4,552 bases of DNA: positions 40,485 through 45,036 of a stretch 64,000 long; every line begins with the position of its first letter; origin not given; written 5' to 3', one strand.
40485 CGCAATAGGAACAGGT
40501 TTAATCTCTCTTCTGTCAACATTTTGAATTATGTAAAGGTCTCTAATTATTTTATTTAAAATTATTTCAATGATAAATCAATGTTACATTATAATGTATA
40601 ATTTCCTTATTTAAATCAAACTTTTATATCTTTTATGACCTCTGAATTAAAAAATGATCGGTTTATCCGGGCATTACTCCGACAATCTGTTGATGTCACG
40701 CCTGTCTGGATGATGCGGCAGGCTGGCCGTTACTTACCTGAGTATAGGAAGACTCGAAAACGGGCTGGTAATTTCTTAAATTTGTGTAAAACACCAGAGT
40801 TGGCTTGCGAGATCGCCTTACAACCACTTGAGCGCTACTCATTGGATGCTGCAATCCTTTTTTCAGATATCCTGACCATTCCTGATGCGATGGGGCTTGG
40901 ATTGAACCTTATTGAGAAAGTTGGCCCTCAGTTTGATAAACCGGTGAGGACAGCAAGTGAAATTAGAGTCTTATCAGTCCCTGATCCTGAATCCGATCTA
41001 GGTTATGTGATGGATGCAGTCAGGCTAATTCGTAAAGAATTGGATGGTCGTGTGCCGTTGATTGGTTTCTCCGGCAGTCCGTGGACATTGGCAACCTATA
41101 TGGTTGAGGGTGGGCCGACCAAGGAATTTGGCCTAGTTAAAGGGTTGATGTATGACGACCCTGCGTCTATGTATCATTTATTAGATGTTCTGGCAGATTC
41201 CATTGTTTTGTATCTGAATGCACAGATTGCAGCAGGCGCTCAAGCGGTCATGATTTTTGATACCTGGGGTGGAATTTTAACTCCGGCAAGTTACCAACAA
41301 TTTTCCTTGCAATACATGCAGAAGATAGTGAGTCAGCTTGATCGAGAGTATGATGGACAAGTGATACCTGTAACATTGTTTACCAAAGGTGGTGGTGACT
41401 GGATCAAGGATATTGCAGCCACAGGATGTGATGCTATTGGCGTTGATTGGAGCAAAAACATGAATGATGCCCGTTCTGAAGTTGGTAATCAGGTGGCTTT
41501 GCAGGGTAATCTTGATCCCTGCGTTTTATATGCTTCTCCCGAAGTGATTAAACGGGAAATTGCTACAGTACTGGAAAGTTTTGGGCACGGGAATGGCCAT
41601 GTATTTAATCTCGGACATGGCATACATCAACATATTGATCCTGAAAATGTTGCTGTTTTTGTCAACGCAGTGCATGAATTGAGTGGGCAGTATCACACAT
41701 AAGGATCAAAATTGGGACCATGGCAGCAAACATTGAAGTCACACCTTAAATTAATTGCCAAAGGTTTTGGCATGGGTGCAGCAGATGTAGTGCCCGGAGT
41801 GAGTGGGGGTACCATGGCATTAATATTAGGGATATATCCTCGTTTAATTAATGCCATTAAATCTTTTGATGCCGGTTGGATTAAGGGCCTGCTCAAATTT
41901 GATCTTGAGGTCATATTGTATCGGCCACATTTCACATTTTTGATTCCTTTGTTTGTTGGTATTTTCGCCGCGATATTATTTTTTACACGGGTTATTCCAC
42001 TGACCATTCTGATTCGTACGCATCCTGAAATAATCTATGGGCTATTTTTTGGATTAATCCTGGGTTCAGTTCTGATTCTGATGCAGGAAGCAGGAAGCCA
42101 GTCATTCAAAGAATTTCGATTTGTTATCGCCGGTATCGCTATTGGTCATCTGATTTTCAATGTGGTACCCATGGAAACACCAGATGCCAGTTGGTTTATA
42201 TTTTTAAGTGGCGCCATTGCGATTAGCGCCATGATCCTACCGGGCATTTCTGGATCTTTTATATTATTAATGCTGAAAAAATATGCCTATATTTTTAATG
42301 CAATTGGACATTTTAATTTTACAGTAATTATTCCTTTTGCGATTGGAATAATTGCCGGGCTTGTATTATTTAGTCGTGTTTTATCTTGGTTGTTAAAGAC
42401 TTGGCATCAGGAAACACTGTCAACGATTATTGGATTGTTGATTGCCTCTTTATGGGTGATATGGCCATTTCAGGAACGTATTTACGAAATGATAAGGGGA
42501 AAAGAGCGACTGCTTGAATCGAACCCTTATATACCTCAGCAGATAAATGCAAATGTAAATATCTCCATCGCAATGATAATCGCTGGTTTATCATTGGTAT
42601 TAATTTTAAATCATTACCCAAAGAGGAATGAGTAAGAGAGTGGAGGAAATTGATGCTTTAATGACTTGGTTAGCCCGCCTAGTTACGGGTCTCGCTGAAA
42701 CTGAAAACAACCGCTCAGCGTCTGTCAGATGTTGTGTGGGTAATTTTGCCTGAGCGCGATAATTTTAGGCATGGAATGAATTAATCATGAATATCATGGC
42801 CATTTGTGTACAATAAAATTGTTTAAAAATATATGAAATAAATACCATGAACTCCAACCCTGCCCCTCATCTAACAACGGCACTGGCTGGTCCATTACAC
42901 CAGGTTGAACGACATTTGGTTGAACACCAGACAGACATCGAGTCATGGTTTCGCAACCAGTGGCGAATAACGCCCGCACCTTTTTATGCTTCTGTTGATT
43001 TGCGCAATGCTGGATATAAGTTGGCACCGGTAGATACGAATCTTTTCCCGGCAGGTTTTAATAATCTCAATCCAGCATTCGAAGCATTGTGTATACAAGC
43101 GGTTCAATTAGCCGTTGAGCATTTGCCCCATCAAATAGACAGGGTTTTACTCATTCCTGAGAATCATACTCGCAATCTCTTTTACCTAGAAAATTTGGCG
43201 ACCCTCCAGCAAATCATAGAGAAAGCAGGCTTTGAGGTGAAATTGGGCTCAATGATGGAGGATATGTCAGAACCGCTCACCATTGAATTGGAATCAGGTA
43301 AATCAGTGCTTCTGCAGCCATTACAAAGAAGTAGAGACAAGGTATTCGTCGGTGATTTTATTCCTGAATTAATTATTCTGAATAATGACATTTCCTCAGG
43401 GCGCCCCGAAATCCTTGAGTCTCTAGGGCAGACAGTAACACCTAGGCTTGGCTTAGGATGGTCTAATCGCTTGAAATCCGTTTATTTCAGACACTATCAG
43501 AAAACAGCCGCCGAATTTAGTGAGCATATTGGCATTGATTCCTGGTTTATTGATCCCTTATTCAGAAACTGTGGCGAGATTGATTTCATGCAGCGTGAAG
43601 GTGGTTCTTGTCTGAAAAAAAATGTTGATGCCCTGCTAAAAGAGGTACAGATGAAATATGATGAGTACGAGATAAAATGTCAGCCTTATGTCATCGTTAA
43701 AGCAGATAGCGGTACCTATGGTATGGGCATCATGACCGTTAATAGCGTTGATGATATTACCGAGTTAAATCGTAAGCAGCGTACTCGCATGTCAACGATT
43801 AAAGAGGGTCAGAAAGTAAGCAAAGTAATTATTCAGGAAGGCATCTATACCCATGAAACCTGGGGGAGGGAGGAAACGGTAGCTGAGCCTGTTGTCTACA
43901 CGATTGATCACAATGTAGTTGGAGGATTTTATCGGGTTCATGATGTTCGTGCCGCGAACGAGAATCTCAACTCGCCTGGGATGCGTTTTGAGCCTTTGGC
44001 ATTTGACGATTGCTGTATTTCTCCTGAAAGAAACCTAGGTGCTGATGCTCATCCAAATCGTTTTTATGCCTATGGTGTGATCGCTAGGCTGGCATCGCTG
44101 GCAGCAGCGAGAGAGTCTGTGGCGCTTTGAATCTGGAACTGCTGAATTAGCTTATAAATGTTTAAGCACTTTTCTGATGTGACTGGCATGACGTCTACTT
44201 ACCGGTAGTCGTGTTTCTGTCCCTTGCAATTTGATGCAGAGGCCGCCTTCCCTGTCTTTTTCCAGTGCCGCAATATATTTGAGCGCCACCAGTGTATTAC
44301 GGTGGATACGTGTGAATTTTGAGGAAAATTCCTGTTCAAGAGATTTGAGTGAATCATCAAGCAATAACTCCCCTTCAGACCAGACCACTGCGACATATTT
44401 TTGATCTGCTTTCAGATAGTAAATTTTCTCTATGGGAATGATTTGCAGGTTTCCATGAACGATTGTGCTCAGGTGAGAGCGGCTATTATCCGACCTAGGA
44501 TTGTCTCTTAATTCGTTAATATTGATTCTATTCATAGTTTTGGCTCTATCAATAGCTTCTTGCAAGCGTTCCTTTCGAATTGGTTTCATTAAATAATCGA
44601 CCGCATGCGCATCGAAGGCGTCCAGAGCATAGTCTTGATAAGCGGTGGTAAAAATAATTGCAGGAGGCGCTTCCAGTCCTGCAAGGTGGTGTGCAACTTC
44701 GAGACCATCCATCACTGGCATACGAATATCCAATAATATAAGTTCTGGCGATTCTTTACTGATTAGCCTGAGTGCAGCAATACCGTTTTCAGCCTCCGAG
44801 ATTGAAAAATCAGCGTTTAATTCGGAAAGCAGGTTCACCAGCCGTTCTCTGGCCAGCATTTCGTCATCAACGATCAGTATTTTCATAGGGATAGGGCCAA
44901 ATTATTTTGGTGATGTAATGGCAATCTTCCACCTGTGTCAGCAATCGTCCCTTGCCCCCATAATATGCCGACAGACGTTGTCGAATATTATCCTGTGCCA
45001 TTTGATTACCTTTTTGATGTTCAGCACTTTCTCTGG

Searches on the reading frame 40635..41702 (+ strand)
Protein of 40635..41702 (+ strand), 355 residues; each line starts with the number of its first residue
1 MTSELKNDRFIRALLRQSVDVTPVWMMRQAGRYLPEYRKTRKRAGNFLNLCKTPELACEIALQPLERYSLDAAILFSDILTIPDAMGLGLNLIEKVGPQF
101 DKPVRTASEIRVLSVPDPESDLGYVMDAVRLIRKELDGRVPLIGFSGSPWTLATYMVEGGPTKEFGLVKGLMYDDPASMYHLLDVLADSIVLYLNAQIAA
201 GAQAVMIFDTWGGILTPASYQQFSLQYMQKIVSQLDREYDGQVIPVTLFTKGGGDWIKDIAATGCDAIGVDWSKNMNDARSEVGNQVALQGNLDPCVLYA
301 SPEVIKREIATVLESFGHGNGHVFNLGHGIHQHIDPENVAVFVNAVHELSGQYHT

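Call 20: search_protein_families(library=ncbifam, proteins=[window:40635-41702:+], max_evalue=0.00001)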
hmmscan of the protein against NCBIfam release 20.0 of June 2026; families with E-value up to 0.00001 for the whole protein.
window:40635-41702:+ (355 aa): 5 families
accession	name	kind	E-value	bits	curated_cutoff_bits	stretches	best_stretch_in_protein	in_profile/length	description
TIGR01464.1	hemE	equivalog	2.2e-130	434.6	302.95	1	10-348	2-338/338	uroporphyrinogen decarboxylase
TIGR01463.1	mtaA_cmuA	subfamily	5.9e-27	94.8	235.4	1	7-348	6-337/340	MtaA/CmuA family methyltransferase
NF004889.0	PRK06252.1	subfamily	7.5e-25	87.6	244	1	6-349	6-336/340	methylcobalamin:coenzyme M methyltransferase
NF040654.1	MtaA_Meth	equivalog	5.4e-15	55.1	400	1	7-345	4-331/337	methylcobamide:CoM methyltransferase MtaA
NF041608.1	methylcob_mtaseMtbA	equivalog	3.9e-14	52.5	600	1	121-344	120-332/339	methylcobamide:CoM methyltransferase MtbA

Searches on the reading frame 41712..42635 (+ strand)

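Call 20: search_protein_families(library=ncbifam, proteins=[window:41712-42635:+], max_evalue=0.00001)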
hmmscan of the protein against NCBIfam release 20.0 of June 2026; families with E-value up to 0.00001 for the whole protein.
window:41712-42635:+ (307 aa): 2 families
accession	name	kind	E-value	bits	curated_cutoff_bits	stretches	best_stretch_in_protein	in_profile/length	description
NF052564.1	PlprenPhTpVIBCH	equivalog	1.5e-71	241.2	400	1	10-302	2-300/303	polyprenyl-phosphate transporter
NF052563.1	PlprenPhTpPopt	equivalog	6.2e-31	107.9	400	1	12-252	5-248/277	polyprenyl-phosphate transporter PopT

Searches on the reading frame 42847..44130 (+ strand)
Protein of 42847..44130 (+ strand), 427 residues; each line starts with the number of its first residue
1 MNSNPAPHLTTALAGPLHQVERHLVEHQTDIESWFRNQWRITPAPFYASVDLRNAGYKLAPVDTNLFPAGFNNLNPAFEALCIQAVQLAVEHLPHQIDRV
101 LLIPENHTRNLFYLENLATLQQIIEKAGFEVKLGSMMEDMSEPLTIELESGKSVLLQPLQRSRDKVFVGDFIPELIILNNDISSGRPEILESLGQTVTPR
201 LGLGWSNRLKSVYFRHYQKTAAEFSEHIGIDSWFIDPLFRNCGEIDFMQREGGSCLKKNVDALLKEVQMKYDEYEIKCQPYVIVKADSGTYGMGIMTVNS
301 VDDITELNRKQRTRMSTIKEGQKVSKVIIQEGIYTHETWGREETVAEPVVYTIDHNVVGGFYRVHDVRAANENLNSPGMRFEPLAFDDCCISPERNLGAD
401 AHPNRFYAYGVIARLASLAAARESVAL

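Call 20: search_protein_families(library=ncbifam, proteins=[window:42847-44130:+], max_evalue=0.00001)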
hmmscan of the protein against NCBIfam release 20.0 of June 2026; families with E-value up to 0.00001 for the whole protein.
window:42847-44130:+ (427 aa): 1 family
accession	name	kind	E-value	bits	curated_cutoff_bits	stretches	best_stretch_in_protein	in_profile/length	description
TIGR02049.1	gshA_ferroox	equivalog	8.9e-164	545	293.9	1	21-423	1-398/403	glutamate--cysteine ligase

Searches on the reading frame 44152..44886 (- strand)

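Call 20: search_protein_families(library=ncbifam, proteins=[window:44152-44886:-], max_evalue=0.00001)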
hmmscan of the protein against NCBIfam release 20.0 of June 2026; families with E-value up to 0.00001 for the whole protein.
window:44152-44886:- (244 aa): 80 families (the best 25 are shown)
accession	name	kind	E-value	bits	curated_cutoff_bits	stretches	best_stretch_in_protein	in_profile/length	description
NF008677.0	PRK11697.1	equivalog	2.2e-47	161.4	246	1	1-241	2-235/238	two-component system response regulator BtsR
NF010684.1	PRK14084.1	equivalog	6.5e-33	114.5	375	1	1-233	1-244/254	response regulator transcription factor LytR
NF001965.0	PRK00742.1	subfamily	4.2e-19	69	293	1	1-124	4-130/357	chemotaxis-specific protein-glutamate methyltransferase CheB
NF008469.0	PRK11361.1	equivalog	3.2e-18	65.7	714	1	2-122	6-126/461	acetoacetate metabolism transcriptional regulator AtoC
NF009206.0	PRK12555.1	subfamily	5.7e-17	61.7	342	1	1-131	1-135/340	chemotaxis-specific protein-glutamate methyltransferase CheB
NF045505.1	RR_RssB_Pseudo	equivalog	2.8e-16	59.5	700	1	2-128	7-134/394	two-component system response regulator RssB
NF041367.1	CheY_Halo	equivalog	8.6e-16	58.3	200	1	3-113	1-111/114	chemotaxis protein CheY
NF006900.1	PRK09390.1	equivalog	2.4e-15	56.6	255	1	2-120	6-124/203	response regulator FixJ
NF052596.1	RR_EAL_PvrR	equivalog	2.6e-15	55.9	580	1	1-147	4-156/398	response regulator cyclic di-GMP phosphodiesterase PvrR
NF007969.0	PRK10693.1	equivalog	1e-14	54.3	329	1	2-112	9-120/337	two-component system response regulator RssB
NF007935.0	PRK10651.1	equivalog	1.5e-14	53.7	250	1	2-117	8-125/216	two-component system response regulator NarL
NF045944.1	ResRegRpaBCyano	equivalog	3.5e-14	52.7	330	1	4-149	1-138/229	response regulator transcription factor RpaB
NF040749.1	tetrathio_RR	equivalog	4.3e-14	52.7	290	1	3-121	2-120/191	tetrathionate respiration response regulator TtrR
NF040689.1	MtrAB_MtrA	equivalog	7.2e-14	51.7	300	1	3-118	1-116/219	MtrAB system response regulator MtrA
NF011896.0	PRK15369.1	equivalog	2.3e-13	50.2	242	1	1-117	4-122/211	two component system response regulator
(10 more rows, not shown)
